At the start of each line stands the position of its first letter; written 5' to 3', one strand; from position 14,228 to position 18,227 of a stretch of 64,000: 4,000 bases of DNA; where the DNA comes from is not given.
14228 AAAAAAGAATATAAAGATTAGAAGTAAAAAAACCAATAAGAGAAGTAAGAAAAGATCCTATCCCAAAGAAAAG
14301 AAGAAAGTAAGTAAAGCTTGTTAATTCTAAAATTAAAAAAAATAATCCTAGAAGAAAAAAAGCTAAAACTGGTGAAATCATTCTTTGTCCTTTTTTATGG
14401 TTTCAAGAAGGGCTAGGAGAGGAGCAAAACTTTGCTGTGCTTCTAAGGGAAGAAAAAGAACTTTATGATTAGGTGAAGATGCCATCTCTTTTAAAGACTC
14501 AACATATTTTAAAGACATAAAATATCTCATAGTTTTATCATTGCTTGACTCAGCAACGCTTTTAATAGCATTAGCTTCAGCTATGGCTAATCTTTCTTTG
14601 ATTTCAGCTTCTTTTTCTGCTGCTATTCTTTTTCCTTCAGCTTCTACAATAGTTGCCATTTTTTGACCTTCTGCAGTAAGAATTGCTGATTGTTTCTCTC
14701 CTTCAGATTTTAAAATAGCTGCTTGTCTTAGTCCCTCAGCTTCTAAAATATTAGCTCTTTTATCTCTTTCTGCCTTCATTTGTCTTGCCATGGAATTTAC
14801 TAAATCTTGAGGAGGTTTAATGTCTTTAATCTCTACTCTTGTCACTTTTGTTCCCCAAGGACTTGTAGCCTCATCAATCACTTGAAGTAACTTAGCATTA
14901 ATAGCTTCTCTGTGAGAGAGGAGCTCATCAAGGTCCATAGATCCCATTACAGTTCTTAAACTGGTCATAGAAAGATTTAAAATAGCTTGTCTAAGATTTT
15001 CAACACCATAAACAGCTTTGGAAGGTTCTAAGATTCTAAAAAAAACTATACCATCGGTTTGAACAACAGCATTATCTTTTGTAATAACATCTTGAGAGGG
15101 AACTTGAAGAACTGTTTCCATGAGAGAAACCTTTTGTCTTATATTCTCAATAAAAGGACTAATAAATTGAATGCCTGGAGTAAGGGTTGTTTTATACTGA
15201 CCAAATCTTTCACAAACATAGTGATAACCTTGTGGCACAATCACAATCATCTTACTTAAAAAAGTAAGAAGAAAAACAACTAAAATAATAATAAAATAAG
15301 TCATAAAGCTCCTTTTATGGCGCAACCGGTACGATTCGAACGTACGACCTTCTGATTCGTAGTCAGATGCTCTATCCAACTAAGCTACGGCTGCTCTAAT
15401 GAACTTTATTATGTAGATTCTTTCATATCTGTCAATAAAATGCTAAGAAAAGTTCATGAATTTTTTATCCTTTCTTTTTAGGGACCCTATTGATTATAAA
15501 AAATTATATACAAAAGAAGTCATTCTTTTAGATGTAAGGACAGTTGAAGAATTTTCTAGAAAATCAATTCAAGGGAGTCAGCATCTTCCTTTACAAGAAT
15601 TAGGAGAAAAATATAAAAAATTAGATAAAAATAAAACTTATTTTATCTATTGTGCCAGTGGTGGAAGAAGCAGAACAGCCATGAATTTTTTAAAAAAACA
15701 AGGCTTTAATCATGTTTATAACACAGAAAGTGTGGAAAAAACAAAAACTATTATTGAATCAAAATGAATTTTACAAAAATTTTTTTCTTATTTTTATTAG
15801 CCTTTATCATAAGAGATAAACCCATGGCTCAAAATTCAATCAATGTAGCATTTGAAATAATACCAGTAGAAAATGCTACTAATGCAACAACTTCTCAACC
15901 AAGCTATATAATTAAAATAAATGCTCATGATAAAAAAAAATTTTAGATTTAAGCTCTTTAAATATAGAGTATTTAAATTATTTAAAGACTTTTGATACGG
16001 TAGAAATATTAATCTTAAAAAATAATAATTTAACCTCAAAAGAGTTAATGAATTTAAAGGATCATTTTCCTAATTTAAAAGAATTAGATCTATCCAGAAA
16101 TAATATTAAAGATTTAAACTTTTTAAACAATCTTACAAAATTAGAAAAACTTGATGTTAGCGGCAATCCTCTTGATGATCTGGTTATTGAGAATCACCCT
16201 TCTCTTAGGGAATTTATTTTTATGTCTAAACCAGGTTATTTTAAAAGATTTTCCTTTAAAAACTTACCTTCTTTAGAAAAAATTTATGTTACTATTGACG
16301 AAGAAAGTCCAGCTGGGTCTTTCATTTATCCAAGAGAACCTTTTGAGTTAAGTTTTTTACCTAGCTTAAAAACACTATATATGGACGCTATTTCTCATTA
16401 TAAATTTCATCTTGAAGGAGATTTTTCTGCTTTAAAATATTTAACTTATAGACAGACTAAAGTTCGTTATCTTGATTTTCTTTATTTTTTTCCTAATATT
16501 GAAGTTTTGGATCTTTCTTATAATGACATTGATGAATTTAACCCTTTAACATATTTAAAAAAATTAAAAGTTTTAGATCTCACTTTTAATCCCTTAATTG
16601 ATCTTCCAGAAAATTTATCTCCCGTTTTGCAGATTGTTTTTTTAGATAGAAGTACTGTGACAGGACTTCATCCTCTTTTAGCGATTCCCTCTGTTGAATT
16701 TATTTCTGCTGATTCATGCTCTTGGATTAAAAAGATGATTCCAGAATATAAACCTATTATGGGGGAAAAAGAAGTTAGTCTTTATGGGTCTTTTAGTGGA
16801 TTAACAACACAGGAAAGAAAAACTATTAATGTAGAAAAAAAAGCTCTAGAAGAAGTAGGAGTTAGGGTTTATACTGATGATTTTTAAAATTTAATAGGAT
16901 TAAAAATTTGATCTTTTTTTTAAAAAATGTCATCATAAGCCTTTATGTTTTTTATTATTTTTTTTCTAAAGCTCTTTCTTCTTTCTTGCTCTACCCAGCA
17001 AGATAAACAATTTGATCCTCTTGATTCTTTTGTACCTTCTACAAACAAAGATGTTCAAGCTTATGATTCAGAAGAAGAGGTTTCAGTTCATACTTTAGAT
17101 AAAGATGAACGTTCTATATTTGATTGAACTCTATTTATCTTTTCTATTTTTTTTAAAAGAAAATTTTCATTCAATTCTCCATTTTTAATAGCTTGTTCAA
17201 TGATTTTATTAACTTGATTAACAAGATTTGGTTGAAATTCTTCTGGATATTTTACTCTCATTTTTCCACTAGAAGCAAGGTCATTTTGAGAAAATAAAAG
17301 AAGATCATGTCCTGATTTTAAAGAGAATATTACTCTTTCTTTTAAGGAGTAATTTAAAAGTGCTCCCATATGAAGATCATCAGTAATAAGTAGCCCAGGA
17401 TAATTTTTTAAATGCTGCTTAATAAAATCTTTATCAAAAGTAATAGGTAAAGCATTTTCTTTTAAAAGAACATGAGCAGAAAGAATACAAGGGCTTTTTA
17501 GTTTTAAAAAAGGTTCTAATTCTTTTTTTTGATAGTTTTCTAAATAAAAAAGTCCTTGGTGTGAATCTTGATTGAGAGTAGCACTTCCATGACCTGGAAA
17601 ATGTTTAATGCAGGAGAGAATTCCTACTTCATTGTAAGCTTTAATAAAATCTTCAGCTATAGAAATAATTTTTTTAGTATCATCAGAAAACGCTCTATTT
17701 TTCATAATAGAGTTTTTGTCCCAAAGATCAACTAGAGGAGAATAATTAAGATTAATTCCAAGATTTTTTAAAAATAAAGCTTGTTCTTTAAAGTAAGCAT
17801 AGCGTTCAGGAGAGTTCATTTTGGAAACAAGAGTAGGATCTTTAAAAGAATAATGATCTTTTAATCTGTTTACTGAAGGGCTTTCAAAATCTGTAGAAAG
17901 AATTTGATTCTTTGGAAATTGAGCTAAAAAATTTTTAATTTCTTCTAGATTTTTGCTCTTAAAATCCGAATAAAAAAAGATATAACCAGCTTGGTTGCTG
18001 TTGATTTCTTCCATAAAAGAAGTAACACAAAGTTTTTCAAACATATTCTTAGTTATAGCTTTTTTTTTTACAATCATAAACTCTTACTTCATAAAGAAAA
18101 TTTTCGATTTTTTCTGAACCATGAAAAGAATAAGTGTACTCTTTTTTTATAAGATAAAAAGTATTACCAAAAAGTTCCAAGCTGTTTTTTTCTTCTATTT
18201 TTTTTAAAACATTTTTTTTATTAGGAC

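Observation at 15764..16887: A9 tract splits a secreted LRR protein into a signal-peptide stub and an LRR body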

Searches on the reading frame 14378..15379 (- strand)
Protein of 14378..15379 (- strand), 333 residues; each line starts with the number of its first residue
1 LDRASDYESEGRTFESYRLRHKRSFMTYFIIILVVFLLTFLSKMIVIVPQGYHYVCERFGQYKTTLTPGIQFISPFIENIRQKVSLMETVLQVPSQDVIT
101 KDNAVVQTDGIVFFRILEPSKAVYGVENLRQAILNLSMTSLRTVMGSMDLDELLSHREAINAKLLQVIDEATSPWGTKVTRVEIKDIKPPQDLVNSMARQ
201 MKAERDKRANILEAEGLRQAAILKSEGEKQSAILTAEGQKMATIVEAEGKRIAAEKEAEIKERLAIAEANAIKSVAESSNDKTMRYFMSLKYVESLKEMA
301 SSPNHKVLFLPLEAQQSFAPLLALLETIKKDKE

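Call 7: search_protein_families(library=pfam, proteins=[window:14378-15379:-], max_evalue=0.01)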
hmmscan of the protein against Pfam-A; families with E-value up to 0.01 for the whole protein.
window:14378-15379:- (333 aa): 1 family
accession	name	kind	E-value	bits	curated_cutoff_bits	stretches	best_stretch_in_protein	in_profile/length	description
PF01145.31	Band_7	-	1.6e-35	123.2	23.6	1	47-216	2-174/176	SPFH domain / Band 7 family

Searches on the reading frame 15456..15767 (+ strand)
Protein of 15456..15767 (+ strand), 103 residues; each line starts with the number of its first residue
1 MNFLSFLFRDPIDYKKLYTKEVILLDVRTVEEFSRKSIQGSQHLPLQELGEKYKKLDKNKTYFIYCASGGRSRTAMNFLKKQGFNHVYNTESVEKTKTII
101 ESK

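Call 7: search_protein_families(library=pfam, proteins=[window:15456-15767:+], max_evalue=0.01)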
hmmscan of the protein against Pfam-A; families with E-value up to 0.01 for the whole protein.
window:15456-15767:+ (103 aa): 1 family
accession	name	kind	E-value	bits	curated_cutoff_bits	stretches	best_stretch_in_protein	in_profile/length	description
PF00581.25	Rhodanese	-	1.4e-16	61.2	22.2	1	16-89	7-91/102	Rhodanese-like domain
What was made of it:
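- Checked: Rhodanese ORF 15456-15767 (Pfam Rhodanese, E 1.4e-16, call 7) ends in TGA.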

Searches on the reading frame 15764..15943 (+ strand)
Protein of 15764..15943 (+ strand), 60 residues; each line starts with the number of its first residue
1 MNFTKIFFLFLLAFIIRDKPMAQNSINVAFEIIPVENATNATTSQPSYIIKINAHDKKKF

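Call 9: list_cluster_members(proteins=[P0001, window:15764-15943:+, window:15456-15764:+])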
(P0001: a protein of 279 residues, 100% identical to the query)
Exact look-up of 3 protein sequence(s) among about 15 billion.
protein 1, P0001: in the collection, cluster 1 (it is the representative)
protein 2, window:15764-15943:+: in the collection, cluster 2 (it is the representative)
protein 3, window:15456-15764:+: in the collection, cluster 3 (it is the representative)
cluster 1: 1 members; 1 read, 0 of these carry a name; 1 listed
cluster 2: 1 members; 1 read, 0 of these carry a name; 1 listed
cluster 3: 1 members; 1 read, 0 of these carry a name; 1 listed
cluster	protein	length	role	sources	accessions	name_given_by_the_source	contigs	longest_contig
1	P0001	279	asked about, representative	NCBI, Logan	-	-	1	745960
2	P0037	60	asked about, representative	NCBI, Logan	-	-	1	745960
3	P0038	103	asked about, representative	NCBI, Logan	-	-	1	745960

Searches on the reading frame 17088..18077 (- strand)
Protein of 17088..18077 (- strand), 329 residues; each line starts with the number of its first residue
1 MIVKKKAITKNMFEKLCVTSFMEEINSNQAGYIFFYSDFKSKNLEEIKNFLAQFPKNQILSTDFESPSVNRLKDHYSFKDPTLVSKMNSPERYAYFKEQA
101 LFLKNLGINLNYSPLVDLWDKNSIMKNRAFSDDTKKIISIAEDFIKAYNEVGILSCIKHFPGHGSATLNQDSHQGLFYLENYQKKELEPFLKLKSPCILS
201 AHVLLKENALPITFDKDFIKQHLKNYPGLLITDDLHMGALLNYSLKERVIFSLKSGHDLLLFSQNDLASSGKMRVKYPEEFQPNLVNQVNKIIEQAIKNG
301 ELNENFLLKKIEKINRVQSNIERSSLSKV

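Call 7: search_protein_families(library=pfam, proteins=[window:17088-18077:-], max_evalue=0.01)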
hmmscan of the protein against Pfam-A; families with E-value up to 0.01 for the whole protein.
window:17088-18077:- (329 aa): 1 family
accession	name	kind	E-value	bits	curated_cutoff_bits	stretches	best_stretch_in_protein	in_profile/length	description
PF00933.27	Glyco_hydro_3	-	3.2e-25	89.7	27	1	59-317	66-316/316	Glycosyl hydrolase family 3 N terminal domain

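Call 21: find_homologous_proteins(query=window:17088-18077:-, max_evalue=1e-20)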
Query window:17088-18077:- (329 aa): 241 proteins with E <= 1e-20 among 2611 candidates; the best 120 are listed.
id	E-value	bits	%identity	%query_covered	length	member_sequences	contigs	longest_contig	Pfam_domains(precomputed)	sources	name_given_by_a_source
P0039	6.0e-212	720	100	100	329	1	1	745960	PF00933.28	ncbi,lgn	-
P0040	1.9e-72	262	41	96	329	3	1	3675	PF00933.28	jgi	jgi:beta-N-acetylhexosaminidase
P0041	3.8e-72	261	45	88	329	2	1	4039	PF00933.28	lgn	-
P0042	2.9e-70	255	45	88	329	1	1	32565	PF00933.28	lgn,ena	-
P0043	5.0e-34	136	33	88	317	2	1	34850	PF00933.28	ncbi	-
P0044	1.1e-31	128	35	90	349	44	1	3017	PF00933.28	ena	-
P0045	3.4e-31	127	31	85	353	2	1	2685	PF00933.28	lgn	-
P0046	1.9e-30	124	32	89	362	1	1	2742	PF00933.28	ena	-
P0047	5.4e-30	123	29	93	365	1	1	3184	PF00933.28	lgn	-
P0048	3.8e-29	120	32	92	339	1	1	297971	PF00933.28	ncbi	-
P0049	5.0e-29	120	34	78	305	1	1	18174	PF00933.28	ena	-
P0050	6.2e-29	119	31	92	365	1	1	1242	PF00933.28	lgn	-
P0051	6.9e-29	119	32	75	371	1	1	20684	PF00933.28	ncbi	-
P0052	1.4e-28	118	32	93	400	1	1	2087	PF00933.28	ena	-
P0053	2.2e-28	118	32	90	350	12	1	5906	PF00933.28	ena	-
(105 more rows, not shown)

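Call 22: find_encoding_contigs(protein=P0042, flank=10000, max_places=4)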
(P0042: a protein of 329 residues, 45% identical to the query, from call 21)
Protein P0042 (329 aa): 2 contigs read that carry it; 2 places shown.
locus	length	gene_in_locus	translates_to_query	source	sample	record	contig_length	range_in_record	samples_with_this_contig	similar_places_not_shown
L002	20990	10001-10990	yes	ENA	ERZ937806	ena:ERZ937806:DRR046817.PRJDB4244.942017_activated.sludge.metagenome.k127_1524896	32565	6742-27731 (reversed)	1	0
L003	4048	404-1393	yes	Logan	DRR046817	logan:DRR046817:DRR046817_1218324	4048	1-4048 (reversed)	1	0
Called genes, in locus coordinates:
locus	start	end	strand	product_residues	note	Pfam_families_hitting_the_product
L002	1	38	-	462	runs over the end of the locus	PF21799:MurD-like_N (weak), PF02875:Mur_ligase_C (weak)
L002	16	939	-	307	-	PF00953:Glycos_transf_4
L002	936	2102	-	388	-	PF08245:Mur_ligase_M, PF02875:Mur_ligase_C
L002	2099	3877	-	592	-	PF03717:PBP_dimer, PF00905:Transpeptidase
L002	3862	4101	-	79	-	-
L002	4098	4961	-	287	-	PF01795:Methyltransf_5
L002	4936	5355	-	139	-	-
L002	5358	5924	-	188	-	PF00025:Arf, PF00071:Ras (weak), PF04670:Gtr1_RagA (faint)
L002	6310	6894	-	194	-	PF13662:Toprim_4, PF21175:RecR_C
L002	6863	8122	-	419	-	PF05496:RuvB_N (weak), PF13177:DNA_pol3_delta2, PF00004:AAA, PF07728:AAA_5 (weak), PF13173:AAA_14 (faint), PF13401:AAA_22 (faint)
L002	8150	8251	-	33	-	-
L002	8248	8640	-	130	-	-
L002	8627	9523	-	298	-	PF01145:Band_7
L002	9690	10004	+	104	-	PF00581:Rhodanese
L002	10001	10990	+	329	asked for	PF00933:Glyco_hydro_3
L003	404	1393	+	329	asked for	PF00933:Glyco_hydro_3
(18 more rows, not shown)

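Call 23: find_encoding_contigs(protein=P0041, flank=5000, max_places=4)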
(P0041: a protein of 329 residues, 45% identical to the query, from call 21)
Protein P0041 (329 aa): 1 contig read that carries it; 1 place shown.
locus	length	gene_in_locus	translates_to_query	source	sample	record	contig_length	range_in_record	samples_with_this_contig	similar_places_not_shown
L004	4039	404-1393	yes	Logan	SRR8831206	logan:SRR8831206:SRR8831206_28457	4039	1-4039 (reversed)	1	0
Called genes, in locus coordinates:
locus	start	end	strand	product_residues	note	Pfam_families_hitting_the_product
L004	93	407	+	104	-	PF00581:Rhodanese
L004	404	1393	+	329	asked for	PF00933:Glyco_hydro_3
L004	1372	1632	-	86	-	-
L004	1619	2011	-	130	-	-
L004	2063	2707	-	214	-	PF08713:DNA_alkylation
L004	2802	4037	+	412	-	?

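Call 24: find_encoding_contigs(protein=P0040, flank=5000, max_places=4)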
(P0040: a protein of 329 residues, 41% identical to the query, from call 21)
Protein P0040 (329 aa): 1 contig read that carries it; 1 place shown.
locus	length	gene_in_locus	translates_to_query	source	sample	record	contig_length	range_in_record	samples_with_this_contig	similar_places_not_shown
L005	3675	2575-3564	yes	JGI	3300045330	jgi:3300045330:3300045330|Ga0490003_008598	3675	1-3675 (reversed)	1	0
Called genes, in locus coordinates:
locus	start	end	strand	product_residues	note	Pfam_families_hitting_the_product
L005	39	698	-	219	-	PF05496:RuvB_N, PF13177:DNA_pol3_delta2, PF13173:AAA_14 (weak), PF13401:AAA_22 (faint), PF00004:AAA, PF07728:AAA_5 (weak)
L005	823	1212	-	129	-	-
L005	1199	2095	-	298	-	PF01145:Band_7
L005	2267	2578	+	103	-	PF00581:Rhodanese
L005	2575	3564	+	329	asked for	PF00933:Glyco_hydro_3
